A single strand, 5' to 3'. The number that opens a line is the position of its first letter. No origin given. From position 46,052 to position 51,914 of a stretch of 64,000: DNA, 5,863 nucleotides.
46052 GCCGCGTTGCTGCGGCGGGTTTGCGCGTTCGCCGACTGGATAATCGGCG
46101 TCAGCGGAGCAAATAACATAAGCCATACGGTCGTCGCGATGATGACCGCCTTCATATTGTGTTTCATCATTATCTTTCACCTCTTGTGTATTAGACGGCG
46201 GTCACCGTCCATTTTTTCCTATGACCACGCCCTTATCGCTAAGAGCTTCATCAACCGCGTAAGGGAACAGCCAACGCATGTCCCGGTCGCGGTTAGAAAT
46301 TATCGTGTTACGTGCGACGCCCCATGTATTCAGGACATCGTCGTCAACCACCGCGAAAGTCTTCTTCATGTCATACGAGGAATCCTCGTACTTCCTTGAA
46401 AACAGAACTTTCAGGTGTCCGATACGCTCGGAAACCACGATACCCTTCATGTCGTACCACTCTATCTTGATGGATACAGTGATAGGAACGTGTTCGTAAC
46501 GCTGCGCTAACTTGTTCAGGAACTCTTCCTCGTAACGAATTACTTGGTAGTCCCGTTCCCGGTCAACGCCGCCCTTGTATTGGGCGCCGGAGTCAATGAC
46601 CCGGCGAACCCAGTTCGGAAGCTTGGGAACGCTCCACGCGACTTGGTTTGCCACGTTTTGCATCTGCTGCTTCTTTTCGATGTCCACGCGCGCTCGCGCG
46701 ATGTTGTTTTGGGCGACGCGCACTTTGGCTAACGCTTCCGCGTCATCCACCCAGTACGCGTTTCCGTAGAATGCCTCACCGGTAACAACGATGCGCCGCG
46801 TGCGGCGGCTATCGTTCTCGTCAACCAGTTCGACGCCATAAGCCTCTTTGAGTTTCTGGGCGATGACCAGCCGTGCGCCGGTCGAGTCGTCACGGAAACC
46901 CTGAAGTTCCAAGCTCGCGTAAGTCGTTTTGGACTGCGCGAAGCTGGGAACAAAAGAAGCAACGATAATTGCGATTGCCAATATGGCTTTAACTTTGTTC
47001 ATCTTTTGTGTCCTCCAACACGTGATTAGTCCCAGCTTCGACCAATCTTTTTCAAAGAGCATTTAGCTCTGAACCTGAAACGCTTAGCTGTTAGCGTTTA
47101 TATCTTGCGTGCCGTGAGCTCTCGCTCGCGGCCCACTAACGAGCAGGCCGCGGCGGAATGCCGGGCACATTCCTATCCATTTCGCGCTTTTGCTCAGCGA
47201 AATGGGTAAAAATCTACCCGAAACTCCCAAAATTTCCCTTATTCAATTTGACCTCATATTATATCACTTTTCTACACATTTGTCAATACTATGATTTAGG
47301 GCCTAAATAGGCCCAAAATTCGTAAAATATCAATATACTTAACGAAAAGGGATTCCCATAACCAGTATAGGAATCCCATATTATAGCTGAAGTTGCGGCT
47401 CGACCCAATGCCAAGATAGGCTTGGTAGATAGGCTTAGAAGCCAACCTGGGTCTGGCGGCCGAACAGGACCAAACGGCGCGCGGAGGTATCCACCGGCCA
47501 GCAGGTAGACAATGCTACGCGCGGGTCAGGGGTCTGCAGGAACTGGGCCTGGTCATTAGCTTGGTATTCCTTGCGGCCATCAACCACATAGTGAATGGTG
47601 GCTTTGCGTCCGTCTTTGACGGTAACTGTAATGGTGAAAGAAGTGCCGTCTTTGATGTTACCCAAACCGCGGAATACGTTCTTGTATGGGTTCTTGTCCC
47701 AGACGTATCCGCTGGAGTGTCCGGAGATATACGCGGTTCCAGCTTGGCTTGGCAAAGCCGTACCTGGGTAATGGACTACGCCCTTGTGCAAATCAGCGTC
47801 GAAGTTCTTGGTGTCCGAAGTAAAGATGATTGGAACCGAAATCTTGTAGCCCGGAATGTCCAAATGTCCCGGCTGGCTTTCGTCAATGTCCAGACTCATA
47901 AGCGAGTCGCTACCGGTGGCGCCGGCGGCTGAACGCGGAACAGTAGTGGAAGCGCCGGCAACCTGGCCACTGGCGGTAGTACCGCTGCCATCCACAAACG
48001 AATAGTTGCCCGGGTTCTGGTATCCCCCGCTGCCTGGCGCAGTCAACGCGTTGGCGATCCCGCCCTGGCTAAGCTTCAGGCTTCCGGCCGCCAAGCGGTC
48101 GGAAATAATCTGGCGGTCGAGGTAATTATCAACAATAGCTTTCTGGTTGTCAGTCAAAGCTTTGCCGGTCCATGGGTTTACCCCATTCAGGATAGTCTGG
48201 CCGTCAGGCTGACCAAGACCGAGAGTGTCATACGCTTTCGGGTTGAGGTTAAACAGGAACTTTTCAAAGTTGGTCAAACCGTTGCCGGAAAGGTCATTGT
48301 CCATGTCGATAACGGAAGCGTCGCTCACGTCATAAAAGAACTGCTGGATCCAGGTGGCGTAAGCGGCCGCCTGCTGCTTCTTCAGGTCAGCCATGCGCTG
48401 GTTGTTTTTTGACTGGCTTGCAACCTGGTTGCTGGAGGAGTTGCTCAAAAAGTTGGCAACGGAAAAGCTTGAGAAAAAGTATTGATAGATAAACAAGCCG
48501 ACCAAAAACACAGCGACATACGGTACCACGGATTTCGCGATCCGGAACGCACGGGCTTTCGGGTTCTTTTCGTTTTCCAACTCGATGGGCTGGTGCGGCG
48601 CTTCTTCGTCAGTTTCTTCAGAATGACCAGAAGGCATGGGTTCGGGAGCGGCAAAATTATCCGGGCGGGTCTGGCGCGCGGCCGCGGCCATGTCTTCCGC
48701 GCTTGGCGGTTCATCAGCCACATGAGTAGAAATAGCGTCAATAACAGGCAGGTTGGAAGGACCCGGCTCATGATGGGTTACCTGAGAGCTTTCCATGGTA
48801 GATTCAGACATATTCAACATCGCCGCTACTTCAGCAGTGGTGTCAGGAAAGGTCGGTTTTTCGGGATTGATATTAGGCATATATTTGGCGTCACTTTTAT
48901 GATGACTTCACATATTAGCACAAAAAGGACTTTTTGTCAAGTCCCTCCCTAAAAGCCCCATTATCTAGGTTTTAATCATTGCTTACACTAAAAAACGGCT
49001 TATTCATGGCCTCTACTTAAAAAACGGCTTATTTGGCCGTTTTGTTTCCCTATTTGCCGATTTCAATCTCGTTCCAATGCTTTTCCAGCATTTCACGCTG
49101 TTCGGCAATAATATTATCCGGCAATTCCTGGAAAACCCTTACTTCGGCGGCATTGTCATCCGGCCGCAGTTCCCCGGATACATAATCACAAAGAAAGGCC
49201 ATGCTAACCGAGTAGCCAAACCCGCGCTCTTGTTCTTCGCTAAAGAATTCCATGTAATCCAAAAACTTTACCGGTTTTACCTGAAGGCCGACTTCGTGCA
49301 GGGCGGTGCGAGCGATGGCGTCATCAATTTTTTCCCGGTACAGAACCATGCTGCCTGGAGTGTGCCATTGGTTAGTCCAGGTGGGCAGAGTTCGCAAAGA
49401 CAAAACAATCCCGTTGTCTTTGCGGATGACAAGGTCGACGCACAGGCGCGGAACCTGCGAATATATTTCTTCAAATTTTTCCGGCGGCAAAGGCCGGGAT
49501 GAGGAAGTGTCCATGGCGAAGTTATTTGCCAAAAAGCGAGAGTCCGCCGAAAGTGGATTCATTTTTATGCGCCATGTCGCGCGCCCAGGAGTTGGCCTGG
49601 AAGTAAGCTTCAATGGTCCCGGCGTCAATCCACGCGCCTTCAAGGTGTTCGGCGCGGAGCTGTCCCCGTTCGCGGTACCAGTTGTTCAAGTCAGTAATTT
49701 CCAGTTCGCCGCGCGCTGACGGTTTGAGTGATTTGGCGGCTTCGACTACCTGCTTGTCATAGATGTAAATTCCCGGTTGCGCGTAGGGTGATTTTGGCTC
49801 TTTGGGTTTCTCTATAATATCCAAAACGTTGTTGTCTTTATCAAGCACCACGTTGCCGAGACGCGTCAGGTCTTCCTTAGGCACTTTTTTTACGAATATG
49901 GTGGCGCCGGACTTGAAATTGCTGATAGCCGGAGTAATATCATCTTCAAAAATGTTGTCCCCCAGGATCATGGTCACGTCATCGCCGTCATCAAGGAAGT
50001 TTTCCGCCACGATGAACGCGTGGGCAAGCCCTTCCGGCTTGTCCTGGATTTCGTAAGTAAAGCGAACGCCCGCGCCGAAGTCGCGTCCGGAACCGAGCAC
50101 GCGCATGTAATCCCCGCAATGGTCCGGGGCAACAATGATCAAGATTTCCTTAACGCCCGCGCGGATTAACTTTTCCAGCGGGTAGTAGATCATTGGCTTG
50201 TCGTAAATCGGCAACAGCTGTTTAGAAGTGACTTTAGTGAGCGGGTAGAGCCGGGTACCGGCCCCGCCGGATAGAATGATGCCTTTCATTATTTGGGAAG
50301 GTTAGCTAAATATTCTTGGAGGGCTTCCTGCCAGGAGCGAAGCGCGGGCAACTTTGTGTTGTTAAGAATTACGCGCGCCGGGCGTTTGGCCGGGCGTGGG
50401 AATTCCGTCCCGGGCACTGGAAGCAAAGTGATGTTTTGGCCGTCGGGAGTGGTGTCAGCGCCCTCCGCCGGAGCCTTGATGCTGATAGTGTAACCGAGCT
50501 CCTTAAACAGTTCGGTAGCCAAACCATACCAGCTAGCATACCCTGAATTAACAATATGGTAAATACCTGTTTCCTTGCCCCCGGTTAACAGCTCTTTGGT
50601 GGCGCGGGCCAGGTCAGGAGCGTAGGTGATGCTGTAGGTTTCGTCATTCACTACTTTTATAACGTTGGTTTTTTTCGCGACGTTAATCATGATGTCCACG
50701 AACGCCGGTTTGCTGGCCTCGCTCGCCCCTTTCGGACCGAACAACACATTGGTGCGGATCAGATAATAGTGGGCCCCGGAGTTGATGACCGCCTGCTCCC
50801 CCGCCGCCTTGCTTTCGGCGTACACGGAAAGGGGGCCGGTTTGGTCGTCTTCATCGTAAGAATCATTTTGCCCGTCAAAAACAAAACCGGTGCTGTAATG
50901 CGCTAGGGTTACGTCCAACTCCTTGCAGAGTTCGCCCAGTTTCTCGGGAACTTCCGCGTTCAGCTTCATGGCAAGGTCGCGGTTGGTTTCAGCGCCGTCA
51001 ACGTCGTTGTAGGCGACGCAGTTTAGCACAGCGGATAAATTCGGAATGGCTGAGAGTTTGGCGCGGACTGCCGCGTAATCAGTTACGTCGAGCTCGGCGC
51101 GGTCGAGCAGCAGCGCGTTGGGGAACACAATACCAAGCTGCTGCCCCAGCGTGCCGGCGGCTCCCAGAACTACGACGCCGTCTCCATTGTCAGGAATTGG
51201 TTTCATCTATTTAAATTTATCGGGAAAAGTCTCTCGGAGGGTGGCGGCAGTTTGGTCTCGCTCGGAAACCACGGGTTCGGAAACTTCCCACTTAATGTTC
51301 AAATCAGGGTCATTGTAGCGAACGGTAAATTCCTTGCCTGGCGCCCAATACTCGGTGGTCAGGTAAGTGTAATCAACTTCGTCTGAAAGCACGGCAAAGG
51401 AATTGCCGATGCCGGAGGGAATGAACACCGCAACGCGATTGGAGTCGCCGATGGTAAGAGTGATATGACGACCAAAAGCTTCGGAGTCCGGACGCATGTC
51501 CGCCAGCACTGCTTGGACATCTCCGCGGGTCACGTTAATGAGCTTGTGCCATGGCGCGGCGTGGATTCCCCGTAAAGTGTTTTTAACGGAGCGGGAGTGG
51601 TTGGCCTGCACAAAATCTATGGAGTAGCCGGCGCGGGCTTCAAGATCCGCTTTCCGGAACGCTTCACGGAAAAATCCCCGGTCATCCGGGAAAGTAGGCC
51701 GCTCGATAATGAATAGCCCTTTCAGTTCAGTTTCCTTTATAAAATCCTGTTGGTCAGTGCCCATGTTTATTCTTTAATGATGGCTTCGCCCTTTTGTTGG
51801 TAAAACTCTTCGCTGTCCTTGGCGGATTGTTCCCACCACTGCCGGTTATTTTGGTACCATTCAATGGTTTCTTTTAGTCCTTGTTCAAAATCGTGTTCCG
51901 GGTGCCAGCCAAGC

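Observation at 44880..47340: High-GC two-gene cassette of secreted proteins with consensus promoter, long structured leader and strong terminator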

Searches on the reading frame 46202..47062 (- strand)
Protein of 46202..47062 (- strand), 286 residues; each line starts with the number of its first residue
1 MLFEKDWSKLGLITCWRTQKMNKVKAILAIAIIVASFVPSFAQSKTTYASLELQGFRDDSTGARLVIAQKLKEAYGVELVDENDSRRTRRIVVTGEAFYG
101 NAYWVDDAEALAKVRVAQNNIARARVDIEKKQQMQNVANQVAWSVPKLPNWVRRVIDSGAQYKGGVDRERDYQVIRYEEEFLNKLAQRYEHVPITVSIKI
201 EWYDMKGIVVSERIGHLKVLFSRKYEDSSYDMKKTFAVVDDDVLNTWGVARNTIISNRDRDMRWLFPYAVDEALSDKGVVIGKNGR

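Call 4: search_protein_families(library=pfam, proteins=[window:46202-47062:-], max_evalue=0.1)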
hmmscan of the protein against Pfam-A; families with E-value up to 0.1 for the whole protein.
window:46202-47062:- (286 aa): 1 family
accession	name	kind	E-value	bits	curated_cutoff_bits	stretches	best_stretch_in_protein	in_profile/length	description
PF13669.12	Glyoxalase_4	-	0.0017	19.1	27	1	38-113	11-84/109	Glyoxalase/Bleomycin resistance protein/Dioxygenase superfamily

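Call 15: find_homologous_proteins(query=window:46202-47002:-)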
Query window:46202-47002:- (266 aa): 2 proteins with E <= 0.001 among 1105 candidates.
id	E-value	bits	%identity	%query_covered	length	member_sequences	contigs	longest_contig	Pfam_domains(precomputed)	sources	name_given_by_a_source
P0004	3.1e-162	556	96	100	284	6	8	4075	-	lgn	-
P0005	1.1e-161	554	96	99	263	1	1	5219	-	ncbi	-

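Call 16: find_encoding_contigs(protein=P0005, flank=10000)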
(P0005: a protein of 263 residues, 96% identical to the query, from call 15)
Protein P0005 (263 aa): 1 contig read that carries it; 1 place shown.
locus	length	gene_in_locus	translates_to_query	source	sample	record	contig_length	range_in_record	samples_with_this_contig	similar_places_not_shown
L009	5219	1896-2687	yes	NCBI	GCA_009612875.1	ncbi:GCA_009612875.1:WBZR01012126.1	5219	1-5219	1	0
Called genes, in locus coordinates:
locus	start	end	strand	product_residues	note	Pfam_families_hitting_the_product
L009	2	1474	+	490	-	?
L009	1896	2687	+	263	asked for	-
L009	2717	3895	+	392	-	-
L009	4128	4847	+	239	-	PF00535:Glycos_transf_2, PF10111:Glyco_tranf_2_2 (weak), PF13641:Glyco_tranf_2_3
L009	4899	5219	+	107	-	?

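Call 59: find_homologous_proteins(query=A6, max_evalue=0.001)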
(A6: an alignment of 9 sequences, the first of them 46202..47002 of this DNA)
Query A6 (9 sequences) (266 aa, profile of the alignment): 5 proteins with E <= 0.001 among 8000 candidates.
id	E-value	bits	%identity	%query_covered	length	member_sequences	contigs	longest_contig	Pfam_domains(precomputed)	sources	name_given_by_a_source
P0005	9.7e-84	299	96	99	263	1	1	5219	-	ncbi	-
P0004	2.7e-79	284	96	100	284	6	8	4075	-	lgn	-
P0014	5.5e-71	257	24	19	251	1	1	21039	-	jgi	jgi:hypothetical protein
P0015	1.1e-44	171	-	-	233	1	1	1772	-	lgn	-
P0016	3.5e-43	166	22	91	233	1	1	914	-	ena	-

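Call 60: search_solved_structures(query=A6, max_evalue=10)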
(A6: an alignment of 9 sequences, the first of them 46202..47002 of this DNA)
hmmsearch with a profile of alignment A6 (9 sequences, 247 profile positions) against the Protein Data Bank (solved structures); distinct sequences matched with E-value up to 10: 2.
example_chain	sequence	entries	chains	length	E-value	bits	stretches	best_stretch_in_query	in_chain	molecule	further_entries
1hh2_P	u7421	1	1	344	0.29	14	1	89-192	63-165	N UTILIZATION SUBSTANCE PROTEIN A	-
1l2f_A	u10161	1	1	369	0.46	13.3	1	90-192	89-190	N utilization substance protein A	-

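Call 69: search_protein_families(library=ncbifam, proteins=[window:46202-47002:-], max_evalue=0.1)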
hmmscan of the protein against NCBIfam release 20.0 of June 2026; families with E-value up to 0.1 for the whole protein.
window:46202-47002:- (266 aa): 0 families

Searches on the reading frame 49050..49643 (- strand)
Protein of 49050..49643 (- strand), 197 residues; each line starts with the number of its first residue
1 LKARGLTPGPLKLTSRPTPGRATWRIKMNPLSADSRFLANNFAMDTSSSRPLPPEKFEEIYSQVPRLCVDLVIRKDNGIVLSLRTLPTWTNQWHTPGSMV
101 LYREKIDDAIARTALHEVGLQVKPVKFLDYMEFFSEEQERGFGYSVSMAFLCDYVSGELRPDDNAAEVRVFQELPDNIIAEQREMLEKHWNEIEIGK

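Call 79: search_protein_families(library=pfam, proteins=[window:49050-49643:-], max_evalue=0.00001)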
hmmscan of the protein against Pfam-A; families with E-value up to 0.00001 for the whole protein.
window:49050-49643:- (197 aa): 1 family
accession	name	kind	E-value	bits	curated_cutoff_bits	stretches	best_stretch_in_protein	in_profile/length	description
PF00293.34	NUDIX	-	1.5e-10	41.7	21.1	1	66-171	3-115/134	NUDIX domain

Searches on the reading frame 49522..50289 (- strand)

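Call 79: search_protein_families(library=pfam, proteins=[window:49522-50289:-], max_evalue=0.00001)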
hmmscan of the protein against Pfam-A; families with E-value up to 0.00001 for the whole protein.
window:49522-50289:- (255 aa): 2 families
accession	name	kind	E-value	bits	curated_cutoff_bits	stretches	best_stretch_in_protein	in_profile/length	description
PF00483.29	NTP_transferase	-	3.8e-59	200.7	21.2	1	2-234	1-240/245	Nucleotidyl transferase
PF12804.13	NTP_transf_3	-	1.3e-09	38.9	27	1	3-140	1-127/160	MobA-like NTP transferase domain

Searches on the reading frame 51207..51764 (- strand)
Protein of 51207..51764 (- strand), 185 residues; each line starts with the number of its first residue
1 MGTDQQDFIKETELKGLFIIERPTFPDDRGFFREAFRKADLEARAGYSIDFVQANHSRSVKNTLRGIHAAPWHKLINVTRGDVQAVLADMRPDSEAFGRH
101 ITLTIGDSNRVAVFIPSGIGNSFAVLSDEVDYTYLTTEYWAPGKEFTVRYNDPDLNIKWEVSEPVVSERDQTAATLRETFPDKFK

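Call 79: search_protein_families(library=pfam, proteins=[window:51207-51764:-], max_evalue=0.00001)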
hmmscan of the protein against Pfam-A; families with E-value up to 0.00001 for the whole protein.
window:51207-51764:- (185 aa): 1 family
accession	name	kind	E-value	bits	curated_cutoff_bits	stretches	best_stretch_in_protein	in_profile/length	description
PF00908.23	dTDP_sugar_isom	-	1.8e-50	171.4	27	1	11-178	1-168/168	dTDP-4-dehydrorhamnose 3,5-epimerase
